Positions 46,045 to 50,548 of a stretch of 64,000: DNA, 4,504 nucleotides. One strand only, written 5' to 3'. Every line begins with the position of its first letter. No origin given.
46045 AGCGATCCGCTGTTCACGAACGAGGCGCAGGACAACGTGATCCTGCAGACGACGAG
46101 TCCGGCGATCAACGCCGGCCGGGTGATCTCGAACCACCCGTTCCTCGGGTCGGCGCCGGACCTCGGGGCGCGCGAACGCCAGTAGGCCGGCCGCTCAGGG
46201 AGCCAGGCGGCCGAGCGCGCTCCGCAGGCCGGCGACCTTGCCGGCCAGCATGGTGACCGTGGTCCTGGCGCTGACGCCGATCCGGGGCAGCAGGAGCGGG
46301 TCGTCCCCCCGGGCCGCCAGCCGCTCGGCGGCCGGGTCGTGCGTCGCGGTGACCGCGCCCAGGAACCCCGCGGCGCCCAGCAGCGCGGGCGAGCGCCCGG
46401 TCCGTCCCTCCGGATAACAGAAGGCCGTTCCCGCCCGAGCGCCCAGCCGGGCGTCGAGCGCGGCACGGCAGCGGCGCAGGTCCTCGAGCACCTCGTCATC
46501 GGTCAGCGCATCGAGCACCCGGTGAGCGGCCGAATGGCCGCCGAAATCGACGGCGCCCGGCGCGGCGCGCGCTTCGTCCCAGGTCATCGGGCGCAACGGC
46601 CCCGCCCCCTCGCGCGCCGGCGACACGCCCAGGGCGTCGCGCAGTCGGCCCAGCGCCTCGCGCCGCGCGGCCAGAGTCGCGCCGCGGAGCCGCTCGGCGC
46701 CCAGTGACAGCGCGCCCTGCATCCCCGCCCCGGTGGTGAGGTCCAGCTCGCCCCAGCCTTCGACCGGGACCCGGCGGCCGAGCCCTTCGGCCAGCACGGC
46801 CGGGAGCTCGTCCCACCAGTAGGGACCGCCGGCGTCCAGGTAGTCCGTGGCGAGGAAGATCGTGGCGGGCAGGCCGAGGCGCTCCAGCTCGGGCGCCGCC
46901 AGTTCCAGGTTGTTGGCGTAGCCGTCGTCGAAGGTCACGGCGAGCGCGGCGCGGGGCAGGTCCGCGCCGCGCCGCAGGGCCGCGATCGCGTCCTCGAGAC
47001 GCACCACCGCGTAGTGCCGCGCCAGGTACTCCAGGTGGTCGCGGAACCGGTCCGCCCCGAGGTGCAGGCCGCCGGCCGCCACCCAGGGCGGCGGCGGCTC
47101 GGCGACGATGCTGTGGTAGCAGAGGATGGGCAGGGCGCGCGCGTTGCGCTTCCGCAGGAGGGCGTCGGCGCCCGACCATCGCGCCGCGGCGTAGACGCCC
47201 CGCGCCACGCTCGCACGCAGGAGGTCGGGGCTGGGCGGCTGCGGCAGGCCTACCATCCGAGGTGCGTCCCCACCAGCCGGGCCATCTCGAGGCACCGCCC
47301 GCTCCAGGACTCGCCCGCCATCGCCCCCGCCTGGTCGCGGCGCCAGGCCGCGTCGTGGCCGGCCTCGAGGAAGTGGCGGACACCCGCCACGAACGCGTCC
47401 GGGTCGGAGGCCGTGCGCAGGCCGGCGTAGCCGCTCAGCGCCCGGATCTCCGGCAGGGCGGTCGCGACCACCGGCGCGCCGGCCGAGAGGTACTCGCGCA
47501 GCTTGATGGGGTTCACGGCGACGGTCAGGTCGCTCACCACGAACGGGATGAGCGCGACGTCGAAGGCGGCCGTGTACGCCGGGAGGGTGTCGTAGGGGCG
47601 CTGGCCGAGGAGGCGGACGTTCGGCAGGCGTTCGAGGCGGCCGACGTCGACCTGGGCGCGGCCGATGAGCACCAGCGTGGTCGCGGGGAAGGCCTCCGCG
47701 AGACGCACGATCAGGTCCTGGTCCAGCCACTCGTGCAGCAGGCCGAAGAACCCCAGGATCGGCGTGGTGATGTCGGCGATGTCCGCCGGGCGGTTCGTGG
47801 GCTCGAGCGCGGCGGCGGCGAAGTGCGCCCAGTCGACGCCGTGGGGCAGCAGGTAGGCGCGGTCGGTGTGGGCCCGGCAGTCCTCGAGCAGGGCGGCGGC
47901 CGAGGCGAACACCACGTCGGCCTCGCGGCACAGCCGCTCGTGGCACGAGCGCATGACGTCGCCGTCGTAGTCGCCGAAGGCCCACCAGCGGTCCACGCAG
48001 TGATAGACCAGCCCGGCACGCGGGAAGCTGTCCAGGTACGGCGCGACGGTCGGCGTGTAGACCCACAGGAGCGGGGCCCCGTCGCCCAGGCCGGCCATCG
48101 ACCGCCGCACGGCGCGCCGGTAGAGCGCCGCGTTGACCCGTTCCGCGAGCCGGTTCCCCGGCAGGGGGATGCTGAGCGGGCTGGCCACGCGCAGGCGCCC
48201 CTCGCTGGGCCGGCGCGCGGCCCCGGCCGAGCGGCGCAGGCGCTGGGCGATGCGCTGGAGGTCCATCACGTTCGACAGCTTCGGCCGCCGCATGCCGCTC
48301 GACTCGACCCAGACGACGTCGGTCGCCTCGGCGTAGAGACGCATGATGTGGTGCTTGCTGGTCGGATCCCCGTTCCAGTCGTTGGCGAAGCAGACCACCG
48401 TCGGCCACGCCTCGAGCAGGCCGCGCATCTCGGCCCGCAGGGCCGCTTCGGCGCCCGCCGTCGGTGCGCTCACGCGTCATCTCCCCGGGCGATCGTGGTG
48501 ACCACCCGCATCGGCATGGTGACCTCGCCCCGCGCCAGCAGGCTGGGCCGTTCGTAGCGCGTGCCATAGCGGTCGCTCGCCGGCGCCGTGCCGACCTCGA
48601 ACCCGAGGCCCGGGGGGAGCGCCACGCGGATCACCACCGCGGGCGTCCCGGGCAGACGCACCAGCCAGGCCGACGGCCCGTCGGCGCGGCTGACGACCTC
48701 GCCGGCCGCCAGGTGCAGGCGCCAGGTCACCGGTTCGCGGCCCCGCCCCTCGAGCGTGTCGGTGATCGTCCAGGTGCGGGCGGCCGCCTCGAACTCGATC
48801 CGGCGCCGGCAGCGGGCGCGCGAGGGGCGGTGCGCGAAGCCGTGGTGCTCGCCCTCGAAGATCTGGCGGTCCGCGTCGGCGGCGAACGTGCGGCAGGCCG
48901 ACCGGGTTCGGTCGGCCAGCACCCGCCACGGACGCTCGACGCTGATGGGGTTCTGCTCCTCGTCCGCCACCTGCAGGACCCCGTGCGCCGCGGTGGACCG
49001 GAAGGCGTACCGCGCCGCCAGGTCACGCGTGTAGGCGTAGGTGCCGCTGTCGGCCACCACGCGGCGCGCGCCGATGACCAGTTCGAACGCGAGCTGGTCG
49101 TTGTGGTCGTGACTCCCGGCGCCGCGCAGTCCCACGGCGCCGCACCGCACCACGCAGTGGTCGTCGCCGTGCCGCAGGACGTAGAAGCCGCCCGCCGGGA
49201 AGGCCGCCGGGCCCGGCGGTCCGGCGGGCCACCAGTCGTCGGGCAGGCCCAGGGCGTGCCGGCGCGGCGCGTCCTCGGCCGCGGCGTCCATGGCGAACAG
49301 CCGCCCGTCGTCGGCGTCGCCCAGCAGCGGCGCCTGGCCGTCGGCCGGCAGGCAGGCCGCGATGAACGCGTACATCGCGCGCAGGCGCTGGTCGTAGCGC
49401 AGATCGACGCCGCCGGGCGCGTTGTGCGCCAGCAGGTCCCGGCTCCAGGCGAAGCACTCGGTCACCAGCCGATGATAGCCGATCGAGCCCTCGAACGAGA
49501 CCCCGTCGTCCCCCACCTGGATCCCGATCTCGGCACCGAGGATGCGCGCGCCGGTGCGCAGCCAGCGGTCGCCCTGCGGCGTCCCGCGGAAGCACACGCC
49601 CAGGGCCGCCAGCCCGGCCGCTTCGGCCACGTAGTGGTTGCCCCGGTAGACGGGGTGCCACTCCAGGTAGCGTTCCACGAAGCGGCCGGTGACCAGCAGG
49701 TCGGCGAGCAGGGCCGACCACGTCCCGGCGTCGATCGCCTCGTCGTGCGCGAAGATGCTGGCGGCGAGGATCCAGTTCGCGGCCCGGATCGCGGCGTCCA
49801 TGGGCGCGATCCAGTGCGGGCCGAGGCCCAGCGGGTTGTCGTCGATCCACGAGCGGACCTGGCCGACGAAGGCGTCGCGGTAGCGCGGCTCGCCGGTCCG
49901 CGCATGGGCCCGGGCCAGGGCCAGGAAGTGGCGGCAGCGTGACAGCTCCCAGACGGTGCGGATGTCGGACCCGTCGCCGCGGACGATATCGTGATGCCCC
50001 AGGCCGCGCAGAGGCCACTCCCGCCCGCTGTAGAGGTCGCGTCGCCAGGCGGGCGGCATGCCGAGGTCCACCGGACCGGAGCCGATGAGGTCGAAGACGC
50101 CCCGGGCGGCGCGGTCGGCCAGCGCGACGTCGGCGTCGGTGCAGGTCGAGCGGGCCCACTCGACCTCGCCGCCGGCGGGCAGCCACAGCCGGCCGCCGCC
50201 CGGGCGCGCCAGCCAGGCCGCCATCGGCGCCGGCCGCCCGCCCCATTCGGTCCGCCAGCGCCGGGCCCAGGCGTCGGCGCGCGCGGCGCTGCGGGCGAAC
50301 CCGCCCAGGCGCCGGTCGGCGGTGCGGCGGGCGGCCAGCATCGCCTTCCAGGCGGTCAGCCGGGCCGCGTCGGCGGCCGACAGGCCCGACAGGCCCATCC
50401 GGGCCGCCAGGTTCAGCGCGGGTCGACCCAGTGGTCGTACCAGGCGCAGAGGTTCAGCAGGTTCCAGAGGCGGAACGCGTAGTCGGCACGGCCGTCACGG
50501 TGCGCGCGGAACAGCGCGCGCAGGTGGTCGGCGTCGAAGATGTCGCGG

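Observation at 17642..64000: ~46-kb exosortase/PEP-CTERM-type exopolysaccharide island with a non-canonical parts list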

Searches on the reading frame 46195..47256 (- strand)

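Call 9: search_protein_families(library=ncbifam, proteins=[window:46195-47256:-], max_evalue=0.001)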
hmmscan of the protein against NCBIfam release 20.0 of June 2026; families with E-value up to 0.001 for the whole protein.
window:46195-47256:- (353 aa): 1 family
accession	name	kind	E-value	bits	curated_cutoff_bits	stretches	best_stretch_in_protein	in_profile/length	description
TIGR03938.2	deacetyl_PgaB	equivalog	2.5e-11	42.6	321.9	1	43-142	4-103/621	poly-beta-1,6-N-acetyl-D-glucosamine N-deacetylase PgaB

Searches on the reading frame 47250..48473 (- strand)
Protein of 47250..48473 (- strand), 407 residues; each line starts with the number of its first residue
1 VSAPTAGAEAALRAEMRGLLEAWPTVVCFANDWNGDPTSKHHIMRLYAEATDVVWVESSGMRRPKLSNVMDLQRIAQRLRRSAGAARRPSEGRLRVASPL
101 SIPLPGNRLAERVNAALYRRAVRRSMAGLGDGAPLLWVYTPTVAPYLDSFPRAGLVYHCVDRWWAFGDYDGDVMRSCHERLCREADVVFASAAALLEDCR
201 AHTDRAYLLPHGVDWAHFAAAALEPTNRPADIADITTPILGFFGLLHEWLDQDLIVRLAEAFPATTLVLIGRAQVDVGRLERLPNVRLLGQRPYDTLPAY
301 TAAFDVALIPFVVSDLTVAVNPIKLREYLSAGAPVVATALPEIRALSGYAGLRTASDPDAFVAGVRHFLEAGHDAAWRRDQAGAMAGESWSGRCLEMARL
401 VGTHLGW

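Call 9: search_protein_families(library=ncbifam, proteins=[window:47250-48473:-], max_evalue=0.001)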
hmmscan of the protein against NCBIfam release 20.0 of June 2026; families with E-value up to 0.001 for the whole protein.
window:47250-48473:- (407 aa): 4 families
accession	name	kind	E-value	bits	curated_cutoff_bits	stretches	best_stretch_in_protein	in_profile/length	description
NF047676.1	TeichurnBiosyTuaH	equivalog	7.9e-20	71.1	550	1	135-391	101-374/384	teichuronic acid biosynthesis protein TuaH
NF007640.0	PRK10307.1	subfamily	4.3e-06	25.9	276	1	271-382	266-383/411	WcaI family glycosyltransferase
TIGR04047.1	MSMEG_0565_glyc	hypoth_equivalog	9.9e-06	24.9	259.85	0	154-223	108-178/373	MSMEG_0565 family glycosyltransferase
TIGR04063.1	stp3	hypoth_equivalog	1.8e-05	23.9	442.05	1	175-382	148-371/397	TIGR04063 family PEP-CTERM/XrtA system glycosyltransferase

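Call 18: search_protein_families(library=pfam, proteins=[window:47250-48473:-], max_evalue=0.01)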
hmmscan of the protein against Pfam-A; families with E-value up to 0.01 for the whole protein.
window:47250-48473:- (407 aa): 3 families
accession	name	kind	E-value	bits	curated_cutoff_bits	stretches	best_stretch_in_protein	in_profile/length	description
PF13692.12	Glyco_trans_1_4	-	8.1e-11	42.8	27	1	239-370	3-141/142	Glycosyl transferases group 1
PF00534.26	Glycos_transf_1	-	0.00042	20.3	26.4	1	238-371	16-158/172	Glycosyl transferases group 1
PF13524.12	Glyco_trans_1_2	-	0.0026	18.2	25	0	263-376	13-117/144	Glycosyl transferase-like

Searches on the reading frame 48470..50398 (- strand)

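Call 9: search_protein_families(library=ncbifam, proteins=[window:48470-50398:-], max_evalue=0.001)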
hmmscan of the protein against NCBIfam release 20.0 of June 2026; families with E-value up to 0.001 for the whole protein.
window:48470-50398:- (642 aa): 2 families
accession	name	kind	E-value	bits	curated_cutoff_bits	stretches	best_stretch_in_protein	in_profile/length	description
NF045573.1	Hepsulflyase_CFB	equivalog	1.8e-18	66.2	700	1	149-480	127-469/651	heparin-sulfate lyase HepC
NF045572.1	Hepsulflyase_bctds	equivalog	7.8e-11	41.3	600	1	151-314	157-320/706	heparin-sulfate lyase HepC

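Call 17: search_protein_families(library=pfam, proteins=[window:48470-50398:-], max_evalue=0.01)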
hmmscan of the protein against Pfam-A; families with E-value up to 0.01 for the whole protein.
window:48470-50398:- (642 aa): 2 families
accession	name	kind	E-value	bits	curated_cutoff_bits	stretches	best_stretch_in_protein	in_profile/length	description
PF07940.18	Hepar_II_III_C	-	1.1e-36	127.1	24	1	394-612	3-212/237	Heparinase II/III-like, C-terminal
PF16889.11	Hepar_II_III_N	-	4.7e-21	75.9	22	1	148-365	97-316/340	Heparinase II/III N-terminus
